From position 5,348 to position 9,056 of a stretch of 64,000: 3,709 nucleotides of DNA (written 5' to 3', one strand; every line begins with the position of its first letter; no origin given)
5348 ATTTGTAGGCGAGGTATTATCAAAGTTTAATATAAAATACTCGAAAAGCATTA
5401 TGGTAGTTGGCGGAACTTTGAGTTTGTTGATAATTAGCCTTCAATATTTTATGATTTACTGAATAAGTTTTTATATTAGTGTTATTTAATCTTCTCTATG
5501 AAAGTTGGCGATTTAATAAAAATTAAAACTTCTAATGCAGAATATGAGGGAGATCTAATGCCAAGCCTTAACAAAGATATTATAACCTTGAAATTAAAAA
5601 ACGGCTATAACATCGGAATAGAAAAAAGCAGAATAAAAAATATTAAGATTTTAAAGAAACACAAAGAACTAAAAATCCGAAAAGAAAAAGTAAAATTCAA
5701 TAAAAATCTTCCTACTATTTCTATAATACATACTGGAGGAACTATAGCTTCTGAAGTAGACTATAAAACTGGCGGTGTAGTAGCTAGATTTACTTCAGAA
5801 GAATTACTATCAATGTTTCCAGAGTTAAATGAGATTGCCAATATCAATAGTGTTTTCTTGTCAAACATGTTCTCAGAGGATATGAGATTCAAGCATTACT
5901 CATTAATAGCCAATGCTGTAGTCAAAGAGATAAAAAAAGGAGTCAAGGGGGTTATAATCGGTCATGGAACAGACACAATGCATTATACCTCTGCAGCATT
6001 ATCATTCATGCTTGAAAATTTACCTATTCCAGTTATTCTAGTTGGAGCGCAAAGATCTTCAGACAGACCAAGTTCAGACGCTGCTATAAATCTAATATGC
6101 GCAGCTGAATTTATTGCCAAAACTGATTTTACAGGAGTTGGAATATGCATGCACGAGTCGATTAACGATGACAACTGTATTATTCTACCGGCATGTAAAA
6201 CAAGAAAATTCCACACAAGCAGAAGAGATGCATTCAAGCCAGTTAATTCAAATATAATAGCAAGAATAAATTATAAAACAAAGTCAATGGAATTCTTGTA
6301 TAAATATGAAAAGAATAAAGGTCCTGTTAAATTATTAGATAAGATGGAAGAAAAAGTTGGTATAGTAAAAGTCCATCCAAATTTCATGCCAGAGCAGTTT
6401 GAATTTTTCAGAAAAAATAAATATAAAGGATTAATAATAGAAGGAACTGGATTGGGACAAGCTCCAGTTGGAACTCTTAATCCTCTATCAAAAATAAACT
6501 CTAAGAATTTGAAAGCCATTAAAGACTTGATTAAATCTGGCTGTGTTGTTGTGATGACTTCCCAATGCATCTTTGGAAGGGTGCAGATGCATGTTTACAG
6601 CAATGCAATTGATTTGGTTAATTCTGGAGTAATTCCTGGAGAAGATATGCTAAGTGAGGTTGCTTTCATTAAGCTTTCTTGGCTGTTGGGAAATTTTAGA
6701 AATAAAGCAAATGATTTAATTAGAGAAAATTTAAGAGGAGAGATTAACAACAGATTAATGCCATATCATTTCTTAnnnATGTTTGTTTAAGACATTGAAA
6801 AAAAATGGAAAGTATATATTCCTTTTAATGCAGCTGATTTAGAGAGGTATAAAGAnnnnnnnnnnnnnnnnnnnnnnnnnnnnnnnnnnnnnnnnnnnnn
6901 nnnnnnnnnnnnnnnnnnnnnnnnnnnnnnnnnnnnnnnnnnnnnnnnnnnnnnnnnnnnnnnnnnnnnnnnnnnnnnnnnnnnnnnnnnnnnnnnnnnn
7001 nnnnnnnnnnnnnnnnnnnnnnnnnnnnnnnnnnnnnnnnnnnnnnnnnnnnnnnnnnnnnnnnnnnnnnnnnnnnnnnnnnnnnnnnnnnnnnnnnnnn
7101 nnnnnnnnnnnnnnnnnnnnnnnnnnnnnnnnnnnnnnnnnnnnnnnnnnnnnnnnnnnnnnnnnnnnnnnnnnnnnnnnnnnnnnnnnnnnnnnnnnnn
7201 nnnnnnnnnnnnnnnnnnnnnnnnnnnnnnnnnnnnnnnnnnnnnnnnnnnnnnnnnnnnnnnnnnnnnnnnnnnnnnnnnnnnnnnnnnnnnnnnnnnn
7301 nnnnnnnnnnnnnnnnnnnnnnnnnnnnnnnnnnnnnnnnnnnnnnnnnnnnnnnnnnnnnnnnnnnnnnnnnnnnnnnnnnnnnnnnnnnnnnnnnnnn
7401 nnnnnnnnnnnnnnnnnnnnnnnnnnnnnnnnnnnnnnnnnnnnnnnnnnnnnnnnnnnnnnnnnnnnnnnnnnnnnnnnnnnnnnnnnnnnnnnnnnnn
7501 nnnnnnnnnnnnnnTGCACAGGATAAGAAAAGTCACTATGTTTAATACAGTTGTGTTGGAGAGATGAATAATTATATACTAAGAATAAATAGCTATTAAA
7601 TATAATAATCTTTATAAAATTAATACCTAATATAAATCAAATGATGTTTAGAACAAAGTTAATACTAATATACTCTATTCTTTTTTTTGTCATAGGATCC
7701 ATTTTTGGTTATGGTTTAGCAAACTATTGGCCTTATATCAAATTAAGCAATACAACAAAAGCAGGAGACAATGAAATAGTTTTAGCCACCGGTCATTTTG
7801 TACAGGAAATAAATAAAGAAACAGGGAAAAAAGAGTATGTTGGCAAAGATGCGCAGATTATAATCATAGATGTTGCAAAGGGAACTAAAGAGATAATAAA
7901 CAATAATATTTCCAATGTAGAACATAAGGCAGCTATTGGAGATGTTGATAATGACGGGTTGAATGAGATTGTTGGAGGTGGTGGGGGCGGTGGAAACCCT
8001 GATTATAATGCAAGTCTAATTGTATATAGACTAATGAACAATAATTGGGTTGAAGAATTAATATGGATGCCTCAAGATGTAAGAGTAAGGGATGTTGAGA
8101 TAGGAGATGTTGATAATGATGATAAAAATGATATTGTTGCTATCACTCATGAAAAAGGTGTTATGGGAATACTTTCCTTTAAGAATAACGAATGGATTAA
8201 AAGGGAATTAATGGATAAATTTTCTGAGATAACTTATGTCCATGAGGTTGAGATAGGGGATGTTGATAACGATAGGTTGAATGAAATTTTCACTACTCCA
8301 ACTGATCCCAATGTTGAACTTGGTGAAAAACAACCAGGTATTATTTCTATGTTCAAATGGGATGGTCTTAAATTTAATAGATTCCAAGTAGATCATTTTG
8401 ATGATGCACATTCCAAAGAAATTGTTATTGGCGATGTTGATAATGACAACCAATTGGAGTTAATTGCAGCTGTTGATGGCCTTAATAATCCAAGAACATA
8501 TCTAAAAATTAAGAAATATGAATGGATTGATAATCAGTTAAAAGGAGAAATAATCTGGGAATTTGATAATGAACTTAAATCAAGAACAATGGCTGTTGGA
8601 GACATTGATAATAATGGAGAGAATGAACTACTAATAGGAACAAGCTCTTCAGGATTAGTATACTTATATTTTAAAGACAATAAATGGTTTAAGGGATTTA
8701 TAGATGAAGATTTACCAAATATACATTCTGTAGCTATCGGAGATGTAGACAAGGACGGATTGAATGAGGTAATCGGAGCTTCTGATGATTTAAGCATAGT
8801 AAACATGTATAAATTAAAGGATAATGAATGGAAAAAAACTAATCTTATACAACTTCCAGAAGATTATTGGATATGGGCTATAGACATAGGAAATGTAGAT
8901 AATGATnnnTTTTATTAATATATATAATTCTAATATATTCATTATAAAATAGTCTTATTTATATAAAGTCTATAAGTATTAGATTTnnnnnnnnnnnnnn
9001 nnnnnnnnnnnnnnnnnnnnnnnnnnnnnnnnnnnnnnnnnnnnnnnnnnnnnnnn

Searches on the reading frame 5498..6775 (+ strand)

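Call 8: search_protein_families(library=pfam, proteins=[window:5498-6775:+], max_evalue=0.001)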
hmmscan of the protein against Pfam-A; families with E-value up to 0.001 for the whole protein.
window:5498-6775:+ (426 aa): 3 families
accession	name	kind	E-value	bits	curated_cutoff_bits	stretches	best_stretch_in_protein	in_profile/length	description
PF00710.25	Asparaginase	-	2e-57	194.3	22.5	1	74-264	2-185/193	Asparaginase, N-terminal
PF17763.6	Asparaginase_C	-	1.2e-26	93.3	34.6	1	286-403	1-107/114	Glutaminase/Asparaginase C-terminal domain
PF18195.6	GatD_N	-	7.1e-17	61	25.7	1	1-52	1-54/54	GatD N-terminal domain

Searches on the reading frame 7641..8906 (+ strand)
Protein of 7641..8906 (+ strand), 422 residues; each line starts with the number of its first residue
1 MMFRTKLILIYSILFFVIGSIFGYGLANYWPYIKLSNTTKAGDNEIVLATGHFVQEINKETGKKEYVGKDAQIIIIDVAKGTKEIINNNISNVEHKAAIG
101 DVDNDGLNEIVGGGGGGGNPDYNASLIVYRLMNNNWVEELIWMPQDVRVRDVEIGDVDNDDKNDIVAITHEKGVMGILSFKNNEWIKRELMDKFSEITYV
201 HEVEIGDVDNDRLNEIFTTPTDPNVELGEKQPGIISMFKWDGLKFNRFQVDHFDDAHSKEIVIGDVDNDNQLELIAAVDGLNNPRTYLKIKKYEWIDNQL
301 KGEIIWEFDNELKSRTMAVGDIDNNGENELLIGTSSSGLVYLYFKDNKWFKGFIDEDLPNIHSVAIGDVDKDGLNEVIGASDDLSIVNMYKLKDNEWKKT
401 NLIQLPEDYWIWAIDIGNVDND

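Call 8: search_protein_families(library=pfam, proteins=[window:7641-8906:+], max_evalue=0.001)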
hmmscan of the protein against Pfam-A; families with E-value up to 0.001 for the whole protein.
window:7641-8906:+ (422 aa): 4 families
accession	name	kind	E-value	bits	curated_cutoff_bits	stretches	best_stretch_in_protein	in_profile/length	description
PF13517.12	FG-GAP_3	-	2.7e-15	57.1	26.9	3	321-378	1-60/61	FG-GAP-like repeat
PF01839.29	FG-GAP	-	1.3e-09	38.1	22.1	0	316-343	4-37/37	FG-GAP repeat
PF14783.12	BBS2_Mid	-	1.8e-06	28.5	27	0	316-337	1-22/108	Ciliary BBSome complex subunit 2, middle region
PF15907.11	Itfg2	-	1.4e-05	25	27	0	150-225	18-100/330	Integrin-alpha FG-GAP repeat-containing protein 2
